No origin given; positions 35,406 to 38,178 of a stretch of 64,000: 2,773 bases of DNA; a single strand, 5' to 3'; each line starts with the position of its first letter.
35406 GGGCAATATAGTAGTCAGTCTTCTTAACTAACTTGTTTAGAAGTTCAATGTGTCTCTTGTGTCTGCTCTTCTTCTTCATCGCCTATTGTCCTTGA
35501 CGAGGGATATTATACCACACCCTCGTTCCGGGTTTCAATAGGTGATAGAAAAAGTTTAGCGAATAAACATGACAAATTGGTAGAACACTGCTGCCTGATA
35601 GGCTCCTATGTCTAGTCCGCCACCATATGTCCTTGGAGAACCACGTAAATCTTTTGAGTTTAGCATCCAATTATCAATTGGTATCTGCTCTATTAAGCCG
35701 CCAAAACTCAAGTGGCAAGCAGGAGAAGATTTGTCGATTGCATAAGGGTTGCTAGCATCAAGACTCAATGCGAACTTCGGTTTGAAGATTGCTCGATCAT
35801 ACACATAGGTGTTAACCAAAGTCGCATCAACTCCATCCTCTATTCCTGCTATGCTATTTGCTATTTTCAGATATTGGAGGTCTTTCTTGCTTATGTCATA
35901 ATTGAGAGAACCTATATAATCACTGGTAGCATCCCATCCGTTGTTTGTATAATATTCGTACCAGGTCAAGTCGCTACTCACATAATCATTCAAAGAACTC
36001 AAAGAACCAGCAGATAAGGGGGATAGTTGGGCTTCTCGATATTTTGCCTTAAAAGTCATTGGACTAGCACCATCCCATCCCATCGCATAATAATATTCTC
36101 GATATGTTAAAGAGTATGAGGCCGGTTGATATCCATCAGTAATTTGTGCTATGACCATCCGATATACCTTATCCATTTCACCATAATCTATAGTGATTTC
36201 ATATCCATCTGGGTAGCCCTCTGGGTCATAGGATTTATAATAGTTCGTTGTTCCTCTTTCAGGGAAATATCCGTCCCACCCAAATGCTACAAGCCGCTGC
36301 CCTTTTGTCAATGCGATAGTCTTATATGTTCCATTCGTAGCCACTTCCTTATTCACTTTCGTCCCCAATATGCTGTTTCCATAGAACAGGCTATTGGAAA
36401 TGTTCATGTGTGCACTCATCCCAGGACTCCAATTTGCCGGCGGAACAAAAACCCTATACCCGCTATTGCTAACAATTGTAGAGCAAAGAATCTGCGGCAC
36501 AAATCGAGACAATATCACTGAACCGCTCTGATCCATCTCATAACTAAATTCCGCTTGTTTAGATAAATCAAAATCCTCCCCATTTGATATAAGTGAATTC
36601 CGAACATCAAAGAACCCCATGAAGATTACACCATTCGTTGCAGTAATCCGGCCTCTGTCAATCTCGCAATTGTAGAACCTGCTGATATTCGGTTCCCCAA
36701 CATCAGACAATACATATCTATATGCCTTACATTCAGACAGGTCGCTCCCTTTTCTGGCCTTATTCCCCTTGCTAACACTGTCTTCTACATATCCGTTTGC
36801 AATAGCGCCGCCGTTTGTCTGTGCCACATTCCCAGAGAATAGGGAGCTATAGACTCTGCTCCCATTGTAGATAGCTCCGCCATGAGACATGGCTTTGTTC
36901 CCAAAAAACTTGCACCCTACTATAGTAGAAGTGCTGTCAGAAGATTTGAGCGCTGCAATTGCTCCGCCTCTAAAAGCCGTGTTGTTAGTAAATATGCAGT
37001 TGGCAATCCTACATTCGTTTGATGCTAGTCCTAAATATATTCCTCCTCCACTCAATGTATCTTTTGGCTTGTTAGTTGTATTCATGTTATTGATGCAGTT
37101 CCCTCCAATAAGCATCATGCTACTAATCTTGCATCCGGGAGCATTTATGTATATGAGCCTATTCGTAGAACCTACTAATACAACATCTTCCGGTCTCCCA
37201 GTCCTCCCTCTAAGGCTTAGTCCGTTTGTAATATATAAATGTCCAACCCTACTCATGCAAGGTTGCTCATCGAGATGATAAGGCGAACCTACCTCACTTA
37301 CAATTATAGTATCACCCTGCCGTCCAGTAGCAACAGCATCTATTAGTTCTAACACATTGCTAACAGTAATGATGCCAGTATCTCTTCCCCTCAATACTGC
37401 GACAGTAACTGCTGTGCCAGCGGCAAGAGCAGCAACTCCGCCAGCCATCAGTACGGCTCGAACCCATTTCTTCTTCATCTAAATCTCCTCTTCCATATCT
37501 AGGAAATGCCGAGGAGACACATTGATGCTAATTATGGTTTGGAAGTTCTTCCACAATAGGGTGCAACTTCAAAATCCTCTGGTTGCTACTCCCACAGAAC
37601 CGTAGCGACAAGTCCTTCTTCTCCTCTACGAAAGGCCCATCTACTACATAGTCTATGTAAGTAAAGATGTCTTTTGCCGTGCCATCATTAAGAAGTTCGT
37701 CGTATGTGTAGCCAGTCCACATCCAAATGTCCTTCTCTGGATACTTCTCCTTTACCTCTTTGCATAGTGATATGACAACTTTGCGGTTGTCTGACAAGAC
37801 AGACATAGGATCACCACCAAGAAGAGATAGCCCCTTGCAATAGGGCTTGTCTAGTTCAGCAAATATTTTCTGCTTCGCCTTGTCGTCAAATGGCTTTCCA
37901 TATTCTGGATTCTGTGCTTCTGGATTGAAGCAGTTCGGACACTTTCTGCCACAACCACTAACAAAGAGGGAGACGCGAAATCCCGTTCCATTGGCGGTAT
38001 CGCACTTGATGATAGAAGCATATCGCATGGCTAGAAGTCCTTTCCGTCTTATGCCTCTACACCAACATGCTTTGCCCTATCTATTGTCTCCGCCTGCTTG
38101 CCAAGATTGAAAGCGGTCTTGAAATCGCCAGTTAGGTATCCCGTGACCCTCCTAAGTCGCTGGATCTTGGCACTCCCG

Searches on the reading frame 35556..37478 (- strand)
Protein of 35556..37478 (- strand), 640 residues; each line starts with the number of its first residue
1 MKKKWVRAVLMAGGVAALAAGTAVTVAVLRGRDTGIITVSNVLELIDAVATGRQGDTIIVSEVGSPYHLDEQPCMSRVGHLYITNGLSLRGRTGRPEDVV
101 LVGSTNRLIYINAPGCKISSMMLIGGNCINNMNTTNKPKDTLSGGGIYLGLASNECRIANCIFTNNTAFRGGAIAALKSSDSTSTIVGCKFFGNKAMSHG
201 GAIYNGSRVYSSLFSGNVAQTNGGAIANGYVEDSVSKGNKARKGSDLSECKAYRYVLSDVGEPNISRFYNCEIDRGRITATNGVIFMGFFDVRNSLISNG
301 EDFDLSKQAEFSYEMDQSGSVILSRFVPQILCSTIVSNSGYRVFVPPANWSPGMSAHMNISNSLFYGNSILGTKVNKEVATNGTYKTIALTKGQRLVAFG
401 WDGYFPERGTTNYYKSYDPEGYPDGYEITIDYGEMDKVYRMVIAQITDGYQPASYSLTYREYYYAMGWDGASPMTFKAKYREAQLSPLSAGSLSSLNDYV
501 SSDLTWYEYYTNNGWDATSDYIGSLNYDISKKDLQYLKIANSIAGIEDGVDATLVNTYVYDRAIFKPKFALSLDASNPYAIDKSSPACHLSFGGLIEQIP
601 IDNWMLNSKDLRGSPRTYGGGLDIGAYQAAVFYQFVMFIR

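Call 8: search_protein_families(library=pfam, proteins=[window:35556-37478:-], max_evalue=0.001)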
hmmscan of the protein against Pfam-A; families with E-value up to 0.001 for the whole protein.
window:35556-37478:- (640 aa): 1 family
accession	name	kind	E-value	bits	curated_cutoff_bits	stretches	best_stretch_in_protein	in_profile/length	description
PF02415.23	Chlam_PMP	-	6.9e-05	23.2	20.6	0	212-228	2-18/19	Chlamydia polymorphic membrane protein (Chlamydia_PMP) repeat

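Call 10: search_protein_families(library=phrogs, proteins=[window:35556-37478:-], max_evalue=0.001)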
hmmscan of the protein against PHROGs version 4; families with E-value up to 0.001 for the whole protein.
window:35556-37478:- (640 aa): 0 families

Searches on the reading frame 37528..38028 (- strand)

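Call 10: search_protein_families(library=phrogs, proteins=[window:37528-38028:-], max_evalue=0.001)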
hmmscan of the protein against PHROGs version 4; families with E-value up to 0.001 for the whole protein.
window:37528-38028:- (166 aa): 2 families
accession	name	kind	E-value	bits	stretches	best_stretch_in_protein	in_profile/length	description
phrog_626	-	DNA, RNA and nucleotide metabolism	1.2e-54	185.3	1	1-156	1-154/164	anaerobic ribonucleotide reductase small subunit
phrog_20267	-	DNA, RNA and nucleotide metabolism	0.00041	21.1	1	103-152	1-45/61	anaerobic ribonucleoside reductase small subunit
